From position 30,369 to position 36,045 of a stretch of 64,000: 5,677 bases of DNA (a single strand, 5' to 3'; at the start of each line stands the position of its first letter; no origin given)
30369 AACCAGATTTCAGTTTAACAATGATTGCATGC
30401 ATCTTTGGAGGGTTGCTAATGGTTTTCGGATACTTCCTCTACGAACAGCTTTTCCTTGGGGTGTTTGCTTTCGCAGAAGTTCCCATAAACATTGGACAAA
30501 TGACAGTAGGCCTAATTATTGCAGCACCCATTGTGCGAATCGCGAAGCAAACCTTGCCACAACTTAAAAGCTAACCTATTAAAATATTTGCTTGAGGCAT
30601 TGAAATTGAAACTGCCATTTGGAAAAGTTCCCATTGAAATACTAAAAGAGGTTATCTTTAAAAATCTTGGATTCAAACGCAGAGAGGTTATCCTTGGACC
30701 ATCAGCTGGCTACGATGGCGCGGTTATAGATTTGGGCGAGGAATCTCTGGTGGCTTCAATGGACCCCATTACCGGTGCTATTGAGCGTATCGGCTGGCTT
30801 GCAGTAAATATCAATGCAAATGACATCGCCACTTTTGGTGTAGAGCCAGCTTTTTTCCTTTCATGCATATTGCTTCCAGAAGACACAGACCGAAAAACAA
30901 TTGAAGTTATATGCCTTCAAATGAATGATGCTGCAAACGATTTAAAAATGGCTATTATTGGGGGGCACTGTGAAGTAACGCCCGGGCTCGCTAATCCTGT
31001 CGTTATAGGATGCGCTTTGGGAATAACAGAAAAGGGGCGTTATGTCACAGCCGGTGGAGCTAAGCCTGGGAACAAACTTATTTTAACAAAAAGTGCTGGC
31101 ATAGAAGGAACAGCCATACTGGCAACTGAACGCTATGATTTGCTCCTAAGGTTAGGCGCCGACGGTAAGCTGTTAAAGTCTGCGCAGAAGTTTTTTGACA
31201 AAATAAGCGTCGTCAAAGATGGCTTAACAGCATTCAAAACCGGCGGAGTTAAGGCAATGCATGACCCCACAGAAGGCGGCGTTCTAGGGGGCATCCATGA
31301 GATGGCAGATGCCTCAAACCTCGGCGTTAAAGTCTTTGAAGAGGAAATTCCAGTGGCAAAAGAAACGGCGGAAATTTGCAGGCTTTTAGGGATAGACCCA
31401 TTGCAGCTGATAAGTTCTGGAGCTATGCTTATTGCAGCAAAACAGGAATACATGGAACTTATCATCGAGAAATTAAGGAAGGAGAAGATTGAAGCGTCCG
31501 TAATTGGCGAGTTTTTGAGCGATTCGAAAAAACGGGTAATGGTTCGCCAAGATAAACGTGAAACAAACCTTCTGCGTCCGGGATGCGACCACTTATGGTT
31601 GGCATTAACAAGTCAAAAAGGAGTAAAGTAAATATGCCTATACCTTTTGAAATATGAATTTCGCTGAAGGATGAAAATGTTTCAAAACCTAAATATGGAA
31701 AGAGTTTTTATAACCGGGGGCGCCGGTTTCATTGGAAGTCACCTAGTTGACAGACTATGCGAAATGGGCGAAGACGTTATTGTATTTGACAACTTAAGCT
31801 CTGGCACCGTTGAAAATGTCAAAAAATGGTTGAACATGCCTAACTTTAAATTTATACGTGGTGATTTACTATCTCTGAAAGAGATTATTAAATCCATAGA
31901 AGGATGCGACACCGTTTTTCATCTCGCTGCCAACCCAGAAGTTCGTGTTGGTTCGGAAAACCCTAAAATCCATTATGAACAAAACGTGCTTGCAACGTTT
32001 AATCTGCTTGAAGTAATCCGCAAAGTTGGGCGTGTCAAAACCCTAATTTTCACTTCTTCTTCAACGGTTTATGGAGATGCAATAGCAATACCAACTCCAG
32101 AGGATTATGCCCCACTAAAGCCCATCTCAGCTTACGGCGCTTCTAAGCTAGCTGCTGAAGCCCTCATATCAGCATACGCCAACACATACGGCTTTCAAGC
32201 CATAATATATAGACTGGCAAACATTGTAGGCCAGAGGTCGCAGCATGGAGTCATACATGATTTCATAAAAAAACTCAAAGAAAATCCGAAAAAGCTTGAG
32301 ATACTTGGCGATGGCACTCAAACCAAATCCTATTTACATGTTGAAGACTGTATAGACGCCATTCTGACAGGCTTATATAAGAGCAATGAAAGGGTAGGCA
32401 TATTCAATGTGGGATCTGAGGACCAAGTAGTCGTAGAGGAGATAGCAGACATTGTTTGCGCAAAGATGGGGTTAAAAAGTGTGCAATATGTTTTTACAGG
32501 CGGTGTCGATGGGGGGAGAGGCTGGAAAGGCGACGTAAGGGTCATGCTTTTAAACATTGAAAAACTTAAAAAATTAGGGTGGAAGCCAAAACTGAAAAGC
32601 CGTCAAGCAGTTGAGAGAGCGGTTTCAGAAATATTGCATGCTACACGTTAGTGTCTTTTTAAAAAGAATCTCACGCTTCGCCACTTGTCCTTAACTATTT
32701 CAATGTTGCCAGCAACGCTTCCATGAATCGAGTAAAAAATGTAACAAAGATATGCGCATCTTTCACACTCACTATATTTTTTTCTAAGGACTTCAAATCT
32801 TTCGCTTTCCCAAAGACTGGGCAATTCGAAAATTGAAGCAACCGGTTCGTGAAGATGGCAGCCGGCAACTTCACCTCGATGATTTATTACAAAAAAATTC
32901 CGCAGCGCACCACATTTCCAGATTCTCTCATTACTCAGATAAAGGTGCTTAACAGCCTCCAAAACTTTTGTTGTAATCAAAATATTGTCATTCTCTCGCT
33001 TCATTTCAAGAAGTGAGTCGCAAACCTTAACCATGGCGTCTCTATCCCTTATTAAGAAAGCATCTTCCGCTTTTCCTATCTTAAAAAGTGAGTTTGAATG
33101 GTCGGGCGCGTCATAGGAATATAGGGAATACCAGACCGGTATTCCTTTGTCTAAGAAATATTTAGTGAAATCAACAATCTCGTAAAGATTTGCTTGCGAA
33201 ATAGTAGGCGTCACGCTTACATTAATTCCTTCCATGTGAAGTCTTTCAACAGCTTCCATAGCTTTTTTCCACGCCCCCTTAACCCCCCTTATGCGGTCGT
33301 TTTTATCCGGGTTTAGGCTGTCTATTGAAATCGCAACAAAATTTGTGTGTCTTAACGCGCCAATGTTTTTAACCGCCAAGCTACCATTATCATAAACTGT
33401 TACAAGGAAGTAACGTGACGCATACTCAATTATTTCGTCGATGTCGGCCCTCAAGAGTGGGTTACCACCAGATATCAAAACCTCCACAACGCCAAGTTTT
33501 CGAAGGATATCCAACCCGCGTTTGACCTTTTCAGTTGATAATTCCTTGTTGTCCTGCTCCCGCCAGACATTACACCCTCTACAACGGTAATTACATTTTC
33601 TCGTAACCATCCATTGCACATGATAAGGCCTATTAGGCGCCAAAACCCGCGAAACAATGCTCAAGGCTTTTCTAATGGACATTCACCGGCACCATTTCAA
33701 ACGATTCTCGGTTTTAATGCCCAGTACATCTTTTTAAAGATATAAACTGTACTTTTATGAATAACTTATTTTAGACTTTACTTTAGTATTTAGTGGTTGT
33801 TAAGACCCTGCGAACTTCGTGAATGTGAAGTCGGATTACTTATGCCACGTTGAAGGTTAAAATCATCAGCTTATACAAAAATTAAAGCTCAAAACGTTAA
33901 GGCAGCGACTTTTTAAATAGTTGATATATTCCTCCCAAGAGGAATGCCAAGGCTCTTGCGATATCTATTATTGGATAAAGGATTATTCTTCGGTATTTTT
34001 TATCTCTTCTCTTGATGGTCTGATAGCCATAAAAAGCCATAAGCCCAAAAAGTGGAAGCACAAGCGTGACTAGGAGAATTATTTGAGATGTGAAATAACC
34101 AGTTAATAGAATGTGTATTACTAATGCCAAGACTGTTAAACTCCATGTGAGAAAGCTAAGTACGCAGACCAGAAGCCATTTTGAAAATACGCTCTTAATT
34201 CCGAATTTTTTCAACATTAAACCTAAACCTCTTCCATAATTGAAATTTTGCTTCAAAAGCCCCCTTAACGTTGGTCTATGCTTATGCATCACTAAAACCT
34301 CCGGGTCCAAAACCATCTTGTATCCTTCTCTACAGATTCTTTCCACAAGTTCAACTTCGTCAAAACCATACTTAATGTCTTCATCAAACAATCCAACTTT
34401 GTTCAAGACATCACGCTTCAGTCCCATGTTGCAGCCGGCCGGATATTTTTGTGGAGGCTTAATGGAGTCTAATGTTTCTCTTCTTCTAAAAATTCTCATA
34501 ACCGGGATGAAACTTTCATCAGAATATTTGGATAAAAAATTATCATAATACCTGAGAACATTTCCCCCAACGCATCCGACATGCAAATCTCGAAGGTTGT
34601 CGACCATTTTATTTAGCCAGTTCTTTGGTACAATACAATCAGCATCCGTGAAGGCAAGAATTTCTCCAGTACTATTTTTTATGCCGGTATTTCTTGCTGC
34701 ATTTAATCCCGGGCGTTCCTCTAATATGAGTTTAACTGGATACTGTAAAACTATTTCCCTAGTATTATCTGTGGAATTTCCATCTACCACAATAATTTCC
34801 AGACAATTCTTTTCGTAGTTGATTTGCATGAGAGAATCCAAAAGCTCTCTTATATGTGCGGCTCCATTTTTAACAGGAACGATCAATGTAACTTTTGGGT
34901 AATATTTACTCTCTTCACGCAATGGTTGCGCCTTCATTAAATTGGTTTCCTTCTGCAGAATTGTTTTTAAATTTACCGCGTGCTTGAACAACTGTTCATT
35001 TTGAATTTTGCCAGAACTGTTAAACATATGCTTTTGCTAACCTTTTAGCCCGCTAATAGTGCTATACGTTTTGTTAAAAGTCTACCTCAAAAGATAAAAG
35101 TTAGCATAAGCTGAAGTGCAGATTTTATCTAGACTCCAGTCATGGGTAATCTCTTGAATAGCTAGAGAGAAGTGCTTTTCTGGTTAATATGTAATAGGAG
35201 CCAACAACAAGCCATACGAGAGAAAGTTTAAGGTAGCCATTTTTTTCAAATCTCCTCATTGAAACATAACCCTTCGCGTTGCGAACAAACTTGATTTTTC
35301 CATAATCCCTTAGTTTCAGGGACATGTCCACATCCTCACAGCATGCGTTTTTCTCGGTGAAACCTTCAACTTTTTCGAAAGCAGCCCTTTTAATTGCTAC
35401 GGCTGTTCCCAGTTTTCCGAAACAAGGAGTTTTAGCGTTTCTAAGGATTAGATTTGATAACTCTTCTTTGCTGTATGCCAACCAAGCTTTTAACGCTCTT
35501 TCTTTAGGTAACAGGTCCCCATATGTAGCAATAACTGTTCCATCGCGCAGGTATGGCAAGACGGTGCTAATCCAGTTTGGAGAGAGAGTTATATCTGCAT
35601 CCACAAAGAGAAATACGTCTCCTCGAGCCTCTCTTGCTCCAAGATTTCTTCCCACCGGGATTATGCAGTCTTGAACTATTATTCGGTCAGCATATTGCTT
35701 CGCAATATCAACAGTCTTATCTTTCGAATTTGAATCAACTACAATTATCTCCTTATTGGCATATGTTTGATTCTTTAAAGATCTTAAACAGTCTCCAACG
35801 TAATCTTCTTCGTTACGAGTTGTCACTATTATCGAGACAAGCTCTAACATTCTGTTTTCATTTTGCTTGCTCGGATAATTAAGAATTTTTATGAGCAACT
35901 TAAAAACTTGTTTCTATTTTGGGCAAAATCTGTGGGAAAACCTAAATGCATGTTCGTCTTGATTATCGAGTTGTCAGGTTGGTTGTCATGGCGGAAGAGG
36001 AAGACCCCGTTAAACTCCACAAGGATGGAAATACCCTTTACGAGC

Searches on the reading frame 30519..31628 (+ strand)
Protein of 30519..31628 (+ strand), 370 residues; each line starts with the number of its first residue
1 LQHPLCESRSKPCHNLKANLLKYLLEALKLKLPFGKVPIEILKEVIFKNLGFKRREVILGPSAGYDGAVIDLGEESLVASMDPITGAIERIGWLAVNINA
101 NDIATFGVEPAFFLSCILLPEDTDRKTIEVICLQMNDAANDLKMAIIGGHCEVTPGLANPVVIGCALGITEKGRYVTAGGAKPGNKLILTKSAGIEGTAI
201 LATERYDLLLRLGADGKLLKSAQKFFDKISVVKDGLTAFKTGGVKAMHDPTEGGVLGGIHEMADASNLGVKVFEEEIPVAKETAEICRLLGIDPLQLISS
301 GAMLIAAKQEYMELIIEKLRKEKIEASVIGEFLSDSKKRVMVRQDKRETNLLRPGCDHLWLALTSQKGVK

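Call 12: search_protein_families(library=pfam, proteins=[window:30519-31628:+], max_evalue=0.001)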
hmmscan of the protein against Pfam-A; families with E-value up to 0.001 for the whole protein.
window:30519-31628:+ (370 aa): 2 families
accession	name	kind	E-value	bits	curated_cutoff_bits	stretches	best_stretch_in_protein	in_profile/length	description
PF02769.27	AIRS_C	-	1.5e-26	93.9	23.1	1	182-342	1-155/156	AIR synthase related protein, C-terminal domain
PF00586.29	AIRS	-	2.4e-16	60.6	24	1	65-169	2-111/112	AIR synthase related protein, N-terminal domain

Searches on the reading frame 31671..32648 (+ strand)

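Call 39: search_protein_families(library=pfam, proteins=[window:31671-32648:+], max_evalue=0.001)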
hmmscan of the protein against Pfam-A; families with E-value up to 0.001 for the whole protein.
window:31671-32648:+ (326 aa): 9 families
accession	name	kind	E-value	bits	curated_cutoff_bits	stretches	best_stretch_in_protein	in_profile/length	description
PF01370.27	Epimerase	-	1.9e-56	191.6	20.9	1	12-248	1-240/240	NAD dependent epimerase/dehydratase family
PF16363.11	GDP_Man_Dehyd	-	3.3e-53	181.7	27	1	13-315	1-330/332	GDP-mannose 4,6 dehydratase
PF01073.25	3Beta_HSD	-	1.1e-21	77.6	22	1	14-231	2-225/280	3-beta hydroxysteroid dehydrogenase/isomerase family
PF02719.21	Polysacc_synt_2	-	9.6e-17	61.5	20.2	1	12-271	1-256/293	Polysaccharide biosynthesis protein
PF04321.23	RmlD_sub_bind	-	1.1e-15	58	27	1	11-270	2-235/287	RmlD substrate binding domain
PF07993.18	NAD_binding_4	-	7.5e-15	55.2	20.1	1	14-197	1-218/258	Male sterility protein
PF13460.12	NAD_binding_10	-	3.2e-08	34.1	27.2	1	16-168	1-133/184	NAD(P)H-binding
PF00106.31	adh_short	-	6.4e-07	29.5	26.6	1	12-174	3-168/195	short chain dehydrogenase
PF05368.20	NmrA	-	0.00049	20.2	27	1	10-129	3-106/298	NmrA-like family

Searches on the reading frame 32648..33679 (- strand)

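Call 39: search_protein_families(library=pfam, proteins=[window:32648-33679:-], max_evalue=0.001)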
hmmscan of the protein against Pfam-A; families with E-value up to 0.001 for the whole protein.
window:32648-33679:- (343 aa): 3 families
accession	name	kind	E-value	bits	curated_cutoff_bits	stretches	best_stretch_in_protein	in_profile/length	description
PF04055.27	Radical_SAM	-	3.7e-23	82.9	29.5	1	25-157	3-147/166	Radical SAM superfamily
PF13353.11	Fer4_12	-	0.0002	22.1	22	1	27-84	13-71/137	4Fe-4S single cluster domain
PF13186.11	SPASM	-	0.00055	20.6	21.5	1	256-308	1-66/67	Iron-sulfur cluster-binding domain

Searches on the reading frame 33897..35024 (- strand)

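Call 39: search_protein_families(library=pfam, proteins=[window:33897-35024:-], max_evalue=0.001)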
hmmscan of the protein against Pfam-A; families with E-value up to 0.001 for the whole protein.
window:33897-35024:- (375 aa): 5 families
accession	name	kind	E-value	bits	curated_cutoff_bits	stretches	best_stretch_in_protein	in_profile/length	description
PF00535.33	Glycos_transf_2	-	5.2e-33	114.8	23.3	1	47-210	2-167/168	Glycosyl transferase family 2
PF13641.12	Glyco_tranf_2_3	-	1.7e-14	54.9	27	1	43-261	1-225/230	Glycosyltransferase like family 2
PF10111.15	Glyco_tranf_2_2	-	4.8e-10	39.8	27.3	1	46-248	1-217/276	Glycosyltransferase like family 2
PF13632.12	Glyco_trans_2_3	-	6.4e-09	36.3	27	1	125-329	4-196/198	Glycosyl transferase family group 2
PF13506.12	Glyco_transf_21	-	0.00021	21.2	21.7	1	114-250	25-157/174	Glycosyl transferase family 21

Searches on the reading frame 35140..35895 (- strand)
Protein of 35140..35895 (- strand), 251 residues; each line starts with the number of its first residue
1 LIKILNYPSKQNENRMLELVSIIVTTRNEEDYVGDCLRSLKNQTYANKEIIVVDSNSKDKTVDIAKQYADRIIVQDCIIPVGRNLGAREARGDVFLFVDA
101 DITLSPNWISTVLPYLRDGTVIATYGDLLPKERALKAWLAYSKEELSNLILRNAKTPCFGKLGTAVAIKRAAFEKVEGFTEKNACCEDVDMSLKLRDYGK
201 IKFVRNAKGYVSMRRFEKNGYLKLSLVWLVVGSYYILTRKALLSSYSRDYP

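Call 39: search_protein_families(library=pfam, proteins=[window:35140-35895:-], max_evalue=0.001)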
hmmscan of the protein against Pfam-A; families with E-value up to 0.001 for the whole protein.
window:35140-35895:- (251 aa): 4 families
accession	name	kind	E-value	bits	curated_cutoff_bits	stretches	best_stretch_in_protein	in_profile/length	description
PF00535.33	Glycos_transf_2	-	2.7e-29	102.7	23.3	1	21-175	1-166/168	Glycosyl transferase family 2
PF13641.12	Glyco_tranf_2_3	-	4.1e-14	53.6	27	1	20-199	3-198/230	Glycosyltransferase like family 2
PF10111.15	Glyco_tranf_2_2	-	1.5e-08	34.9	27.3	1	22-197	4-201/276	Glycosyltransferase like family 2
PF13506.12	Glyco_transf_21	-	3.1e-05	24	21.7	1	87-199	26-141/174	Glycosyl transferase family 21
